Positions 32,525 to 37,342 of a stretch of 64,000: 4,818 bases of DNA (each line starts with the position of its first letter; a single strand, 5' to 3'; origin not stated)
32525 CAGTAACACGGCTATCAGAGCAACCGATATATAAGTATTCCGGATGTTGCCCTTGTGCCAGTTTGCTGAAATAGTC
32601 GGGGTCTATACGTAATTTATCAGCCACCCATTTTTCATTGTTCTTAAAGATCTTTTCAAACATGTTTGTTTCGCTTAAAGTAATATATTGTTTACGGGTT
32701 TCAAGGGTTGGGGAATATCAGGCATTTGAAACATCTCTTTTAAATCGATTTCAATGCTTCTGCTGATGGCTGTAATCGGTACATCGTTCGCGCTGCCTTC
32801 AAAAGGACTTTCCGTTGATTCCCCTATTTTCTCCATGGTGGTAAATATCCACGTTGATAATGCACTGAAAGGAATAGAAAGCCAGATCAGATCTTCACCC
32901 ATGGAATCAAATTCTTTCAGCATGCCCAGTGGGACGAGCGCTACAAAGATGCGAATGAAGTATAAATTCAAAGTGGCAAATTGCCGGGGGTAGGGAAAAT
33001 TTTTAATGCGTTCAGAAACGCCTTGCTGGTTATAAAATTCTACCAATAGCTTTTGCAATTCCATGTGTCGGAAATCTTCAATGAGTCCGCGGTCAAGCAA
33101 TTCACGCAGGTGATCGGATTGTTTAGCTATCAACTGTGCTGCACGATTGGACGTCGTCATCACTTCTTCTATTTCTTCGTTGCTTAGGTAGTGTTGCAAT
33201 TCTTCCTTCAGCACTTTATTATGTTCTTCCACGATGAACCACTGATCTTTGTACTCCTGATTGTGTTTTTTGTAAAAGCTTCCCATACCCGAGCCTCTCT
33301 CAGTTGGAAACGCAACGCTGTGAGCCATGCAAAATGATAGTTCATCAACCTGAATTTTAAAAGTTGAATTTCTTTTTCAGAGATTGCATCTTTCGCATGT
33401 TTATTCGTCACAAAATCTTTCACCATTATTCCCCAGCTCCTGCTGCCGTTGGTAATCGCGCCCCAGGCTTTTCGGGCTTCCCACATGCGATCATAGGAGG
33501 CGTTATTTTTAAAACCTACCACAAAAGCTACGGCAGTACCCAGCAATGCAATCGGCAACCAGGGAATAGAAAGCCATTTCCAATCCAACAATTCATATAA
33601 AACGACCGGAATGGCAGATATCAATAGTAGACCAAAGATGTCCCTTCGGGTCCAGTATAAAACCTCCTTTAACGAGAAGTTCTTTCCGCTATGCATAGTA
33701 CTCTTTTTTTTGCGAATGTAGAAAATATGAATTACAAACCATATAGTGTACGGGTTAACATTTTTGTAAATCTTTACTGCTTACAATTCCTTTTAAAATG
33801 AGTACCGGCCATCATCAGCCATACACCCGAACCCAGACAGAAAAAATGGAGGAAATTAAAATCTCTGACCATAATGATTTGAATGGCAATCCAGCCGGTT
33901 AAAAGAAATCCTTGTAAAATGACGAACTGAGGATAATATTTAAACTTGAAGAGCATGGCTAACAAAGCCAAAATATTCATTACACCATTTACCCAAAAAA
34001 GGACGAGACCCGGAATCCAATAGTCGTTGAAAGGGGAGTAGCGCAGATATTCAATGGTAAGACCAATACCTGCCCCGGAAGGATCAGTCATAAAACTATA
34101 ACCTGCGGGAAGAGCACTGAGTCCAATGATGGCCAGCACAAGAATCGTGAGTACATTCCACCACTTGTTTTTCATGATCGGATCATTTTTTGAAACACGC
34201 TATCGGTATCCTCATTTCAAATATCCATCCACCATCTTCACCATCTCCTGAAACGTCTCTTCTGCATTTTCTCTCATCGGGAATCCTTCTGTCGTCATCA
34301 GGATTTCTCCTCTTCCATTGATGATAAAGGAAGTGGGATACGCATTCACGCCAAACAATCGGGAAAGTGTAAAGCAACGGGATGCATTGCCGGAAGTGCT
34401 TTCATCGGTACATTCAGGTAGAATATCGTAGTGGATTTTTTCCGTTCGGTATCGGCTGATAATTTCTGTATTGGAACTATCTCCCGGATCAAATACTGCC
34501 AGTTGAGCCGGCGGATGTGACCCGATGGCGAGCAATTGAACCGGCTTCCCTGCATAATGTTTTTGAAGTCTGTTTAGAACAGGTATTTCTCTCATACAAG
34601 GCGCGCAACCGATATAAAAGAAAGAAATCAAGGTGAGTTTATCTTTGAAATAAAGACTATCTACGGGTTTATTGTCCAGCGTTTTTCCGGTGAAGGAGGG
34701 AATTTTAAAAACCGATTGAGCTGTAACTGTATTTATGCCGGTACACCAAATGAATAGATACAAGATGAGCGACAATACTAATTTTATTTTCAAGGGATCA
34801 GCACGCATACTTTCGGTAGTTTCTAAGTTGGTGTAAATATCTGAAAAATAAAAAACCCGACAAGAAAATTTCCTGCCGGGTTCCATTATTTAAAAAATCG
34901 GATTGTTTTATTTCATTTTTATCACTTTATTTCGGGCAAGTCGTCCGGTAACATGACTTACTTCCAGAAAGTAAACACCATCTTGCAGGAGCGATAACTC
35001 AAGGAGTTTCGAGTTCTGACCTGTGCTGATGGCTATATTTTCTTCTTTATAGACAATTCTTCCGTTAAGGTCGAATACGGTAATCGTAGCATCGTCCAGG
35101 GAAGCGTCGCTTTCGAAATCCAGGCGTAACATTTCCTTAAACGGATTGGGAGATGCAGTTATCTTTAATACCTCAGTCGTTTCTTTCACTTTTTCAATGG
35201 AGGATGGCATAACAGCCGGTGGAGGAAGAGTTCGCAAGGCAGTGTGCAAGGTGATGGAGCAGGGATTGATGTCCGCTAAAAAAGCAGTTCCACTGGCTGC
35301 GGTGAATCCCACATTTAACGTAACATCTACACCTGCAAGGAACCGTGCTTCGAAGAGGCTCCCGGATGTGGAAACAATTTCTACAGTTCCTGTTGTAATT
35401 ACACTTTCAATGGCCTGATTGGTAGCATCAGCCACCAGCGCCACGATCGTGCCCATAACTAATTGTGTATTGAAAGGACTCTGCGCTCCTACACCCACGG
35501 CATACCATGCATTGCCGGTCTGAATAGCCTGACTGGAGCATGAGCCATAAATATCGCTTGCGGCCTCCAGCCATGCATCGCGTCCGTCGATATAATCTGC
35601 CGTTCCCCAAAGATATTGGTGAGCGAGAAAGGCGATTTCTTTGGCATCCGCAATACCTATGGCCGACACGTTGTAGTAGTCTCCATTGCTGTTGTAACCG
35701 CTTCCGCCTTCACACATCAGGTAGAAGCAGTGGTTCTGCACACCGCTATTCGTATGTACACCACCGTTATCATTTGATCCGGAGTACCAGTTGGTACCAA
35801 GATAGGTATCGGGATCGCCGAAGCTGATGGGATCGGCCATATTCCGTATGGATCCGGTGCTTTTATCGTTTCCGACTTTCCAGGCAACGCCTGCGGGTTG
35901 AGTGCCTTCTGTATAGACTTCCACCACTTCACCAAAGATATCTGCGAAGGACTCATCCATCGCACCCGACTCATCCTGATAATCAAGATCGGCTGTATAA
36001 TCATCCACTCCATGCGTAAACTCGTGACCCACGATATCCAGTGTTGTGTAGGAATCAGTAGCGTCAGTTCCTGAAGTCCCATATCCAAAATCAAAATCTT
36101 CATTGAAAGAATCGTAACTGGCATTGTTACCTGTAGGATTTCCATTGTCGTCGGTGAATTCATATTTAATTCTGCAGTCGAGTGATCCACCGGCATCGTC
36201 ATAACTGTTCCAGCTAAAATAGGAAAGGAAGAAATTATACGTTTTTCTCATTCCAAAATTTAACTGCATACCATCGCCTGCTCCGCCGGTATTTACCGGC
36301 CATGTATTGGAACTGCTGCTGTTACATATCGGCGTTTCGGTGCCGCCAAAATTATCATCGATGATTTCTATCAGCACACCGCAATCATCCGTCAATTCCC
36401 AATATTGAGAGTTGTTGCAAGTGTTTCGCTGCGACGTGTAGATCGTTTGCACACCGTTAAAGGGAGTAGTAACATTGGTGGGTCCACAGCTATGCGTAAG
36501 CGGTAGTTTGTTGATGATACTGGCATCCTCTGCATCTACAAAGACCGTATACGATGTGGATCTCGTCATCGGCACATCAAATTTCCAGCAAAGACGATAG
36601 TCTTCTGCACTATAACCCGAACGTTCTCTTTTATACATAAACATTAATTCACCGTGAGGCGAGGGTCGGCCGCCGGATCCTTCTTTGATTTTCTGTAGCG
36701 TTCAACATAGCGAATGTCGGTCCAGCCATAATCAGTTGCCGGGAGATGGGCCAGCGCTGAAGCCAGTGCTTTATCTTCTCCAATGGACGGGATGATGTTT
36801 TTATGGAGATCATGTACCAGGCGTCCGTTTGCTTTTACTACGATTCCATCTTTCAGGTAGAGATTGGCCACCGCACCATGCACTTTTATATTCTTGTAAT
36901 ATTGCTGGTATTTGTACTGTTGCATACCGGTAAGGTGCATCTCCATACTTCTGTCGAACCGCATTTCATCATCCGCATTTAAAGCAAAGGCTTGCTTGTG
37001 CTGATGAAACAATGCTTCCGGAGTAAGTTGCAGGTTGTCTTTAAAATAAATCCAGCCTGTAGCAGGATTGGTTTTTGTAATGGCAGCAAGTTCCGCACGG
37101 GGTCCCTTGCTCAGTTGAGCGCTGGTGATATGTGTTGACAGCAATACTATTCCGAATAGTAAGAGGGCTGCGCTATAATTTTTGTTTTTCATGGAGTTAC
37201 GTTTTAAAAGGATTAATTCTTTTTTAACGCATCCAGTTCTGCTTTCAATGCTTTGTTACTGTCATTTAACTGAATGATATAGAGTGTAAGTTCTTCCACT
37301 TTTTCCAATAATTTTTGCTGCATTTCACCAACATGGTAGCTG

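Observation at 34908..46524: Two paralogous 'tail-fibre-like protein -> T9SS zinc protease' cassettes mirrored around a LytS/LytTR system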

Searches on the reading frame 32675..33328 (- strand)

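Call 76: search_protein_families(library=pfam, proteins=[window:32675-33328:-], max_evalue=0.01)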
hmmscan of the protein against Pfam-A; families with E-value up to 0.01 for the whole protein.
window:32675-33328:- (217 aa): 1 family
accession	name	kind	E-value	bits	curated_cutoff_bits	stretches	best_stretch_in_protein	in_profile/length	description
PF25539.1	Bestrophin_2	-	6.1e-25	88.8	27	1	40-198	137-288/288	Bacterial/Fungal Bestrophin protein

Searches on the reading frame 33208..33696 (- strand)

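Call 76: search_protein_families(library=pfam, proteins=[window:33208-33696:-], max_evalue=0.01)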
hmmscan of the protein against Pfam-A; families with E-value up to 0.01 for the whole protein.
window:33208-33696:- (162 aa): 1 family
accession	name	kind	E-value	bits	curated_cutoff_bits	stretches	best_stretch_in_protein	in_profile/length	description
PF25539.1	Bestrophin_2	-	5.3e-19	69.3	27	1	22-141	30-141/288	Bacterial/Fungal Bestrophin protein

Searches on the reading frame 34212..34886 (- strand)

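Call 3: search_protein_families(library=pfam, proteins=[window:34212-34886:-], max_evalue=0.01)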
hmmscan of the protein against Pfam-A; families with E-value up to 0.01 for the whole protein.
window:34212-34886:- (224 aa): 3 families
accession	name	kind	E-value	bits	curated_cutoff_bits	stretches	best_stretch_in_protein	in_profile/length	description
PF00578.27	AhpC-TSA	-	2.1e-07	31.4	26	1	61-195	4-121/124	AhpC/TSA family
PF08534.16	Redoxin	-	2.8e-07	30.9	26.6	1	61-128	5-75/148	Redoxin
PF13905.12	Thioredoxin_8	-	3.1e-05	24.6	27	0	83-124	2-44/94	Thioredoxin-like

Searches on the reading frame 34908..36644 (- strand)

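Call 3: search_protein_families(library=pfam, proteins=[window:34908-36644:-], max_evalue=0.01)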
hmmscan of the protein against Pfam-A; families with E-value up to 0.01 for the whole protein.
window:34908-36644:- (578 aa): 4 families
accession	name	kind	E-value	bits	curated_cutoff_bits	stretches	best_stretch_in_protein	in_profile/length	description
PF02868.21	Peptidase_M4_C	-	7.4e-40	137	24.4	1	218-385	1-165/165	Thermolysin metallopeptidase, alpha-helical domain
PF01447.24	Peptidase_M4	-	1.4e-12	48.7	22.4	1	78-213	19-143/145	Thermolysin metallopeptidase, catalytic domain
PF18962.6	Por_Secre_tail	-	3.8e-11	43.6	27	1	499-574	3-73/75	Secretion system C-terminal sorting domain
PF11589.14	DUF3244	-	0.0002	21.7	25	1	505-569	30-90/96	Domain of unknown function (DUF3244)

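Call 6: search_protein_families(library=ncbifam, proteins=[window:34908-36644:-], max_evalue=1)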
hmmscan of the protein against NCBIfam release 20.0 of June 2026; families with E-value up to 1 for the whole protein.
window:34908-36644:- (578 aa): 7 families
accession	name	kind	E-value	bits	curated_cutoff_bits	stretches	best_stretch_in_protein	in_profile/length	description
NF047971.1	ThermolysLepto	equivalog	3.4e-38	131.3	1350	1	59-389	274-623/776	M4 family metalopeptidase thermolysin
NF045902.1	MetaloprotProALeg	equivalog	2.3e-10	39.8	900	1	192-312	360-476/539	zinc metalloprotease ProA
TIGR04183.1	Por_Secre_tail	domain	1.4e-08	34.6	23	1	498-576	2-71/72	T9SS type A sorting domain-containing protein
NF045639.1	GCX_COOH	domain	9e-07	28.6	26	1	432-463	18-49/49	3-coathanger stack domain-containing protein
NF033707.1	T9SS_sortase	equivalog_domain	0.0003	18.6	420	1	487-555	991-1061/1095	type IX secretion system sortase PorU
NF033708.1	T9SS_Cterm_ChiA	domain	0.0024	17.7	40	1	520-568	3-47/55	T9SS sorting signal type C domain-containing protein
NF052323.1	T9SSA_dep_M6i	equivalog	0.0033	15.4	600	1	499-577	962-1039/1043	T9SS-dependent M6-like inactivated metalloprotease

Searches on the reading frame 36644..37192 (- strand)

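Call 3: search_protein_families(library=pfam, proteins=[window:36644-37192:-], max_evalue=0.01)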
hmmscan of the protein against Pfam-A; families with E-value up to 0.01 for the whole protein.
window:36644-37192:- (182 aa): 1 family
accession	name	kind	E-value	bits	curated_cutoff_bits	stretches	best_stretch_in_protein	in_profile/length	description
PF07504.19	FTP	-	1.6e-08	34.7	21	1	88-125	13-51/51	Fungalysin/Thermolysin Propeptide Motif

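Call 6: search_protein_families(library=ncbifam, proteins=[window:36644-37192:-], max_evalue=1)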
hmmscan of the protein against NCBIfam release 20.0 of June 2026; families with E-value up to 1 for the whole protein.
window:36644-37192:- (182 aa): 2 families
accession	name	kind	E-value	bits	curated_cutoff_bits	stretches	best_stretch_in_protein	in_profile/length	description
NF047971.1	ThermolysLepto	equivalog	4.5e-08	31.7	1350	1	69-175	71-176/776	M4 family metalopeptidase thermolysin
NF038113.1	T9SSA_dep_M36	equivalog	1.3e-07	30.2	885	1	61-155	26-125/869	T9SS-dependent M36 family metallopeptidase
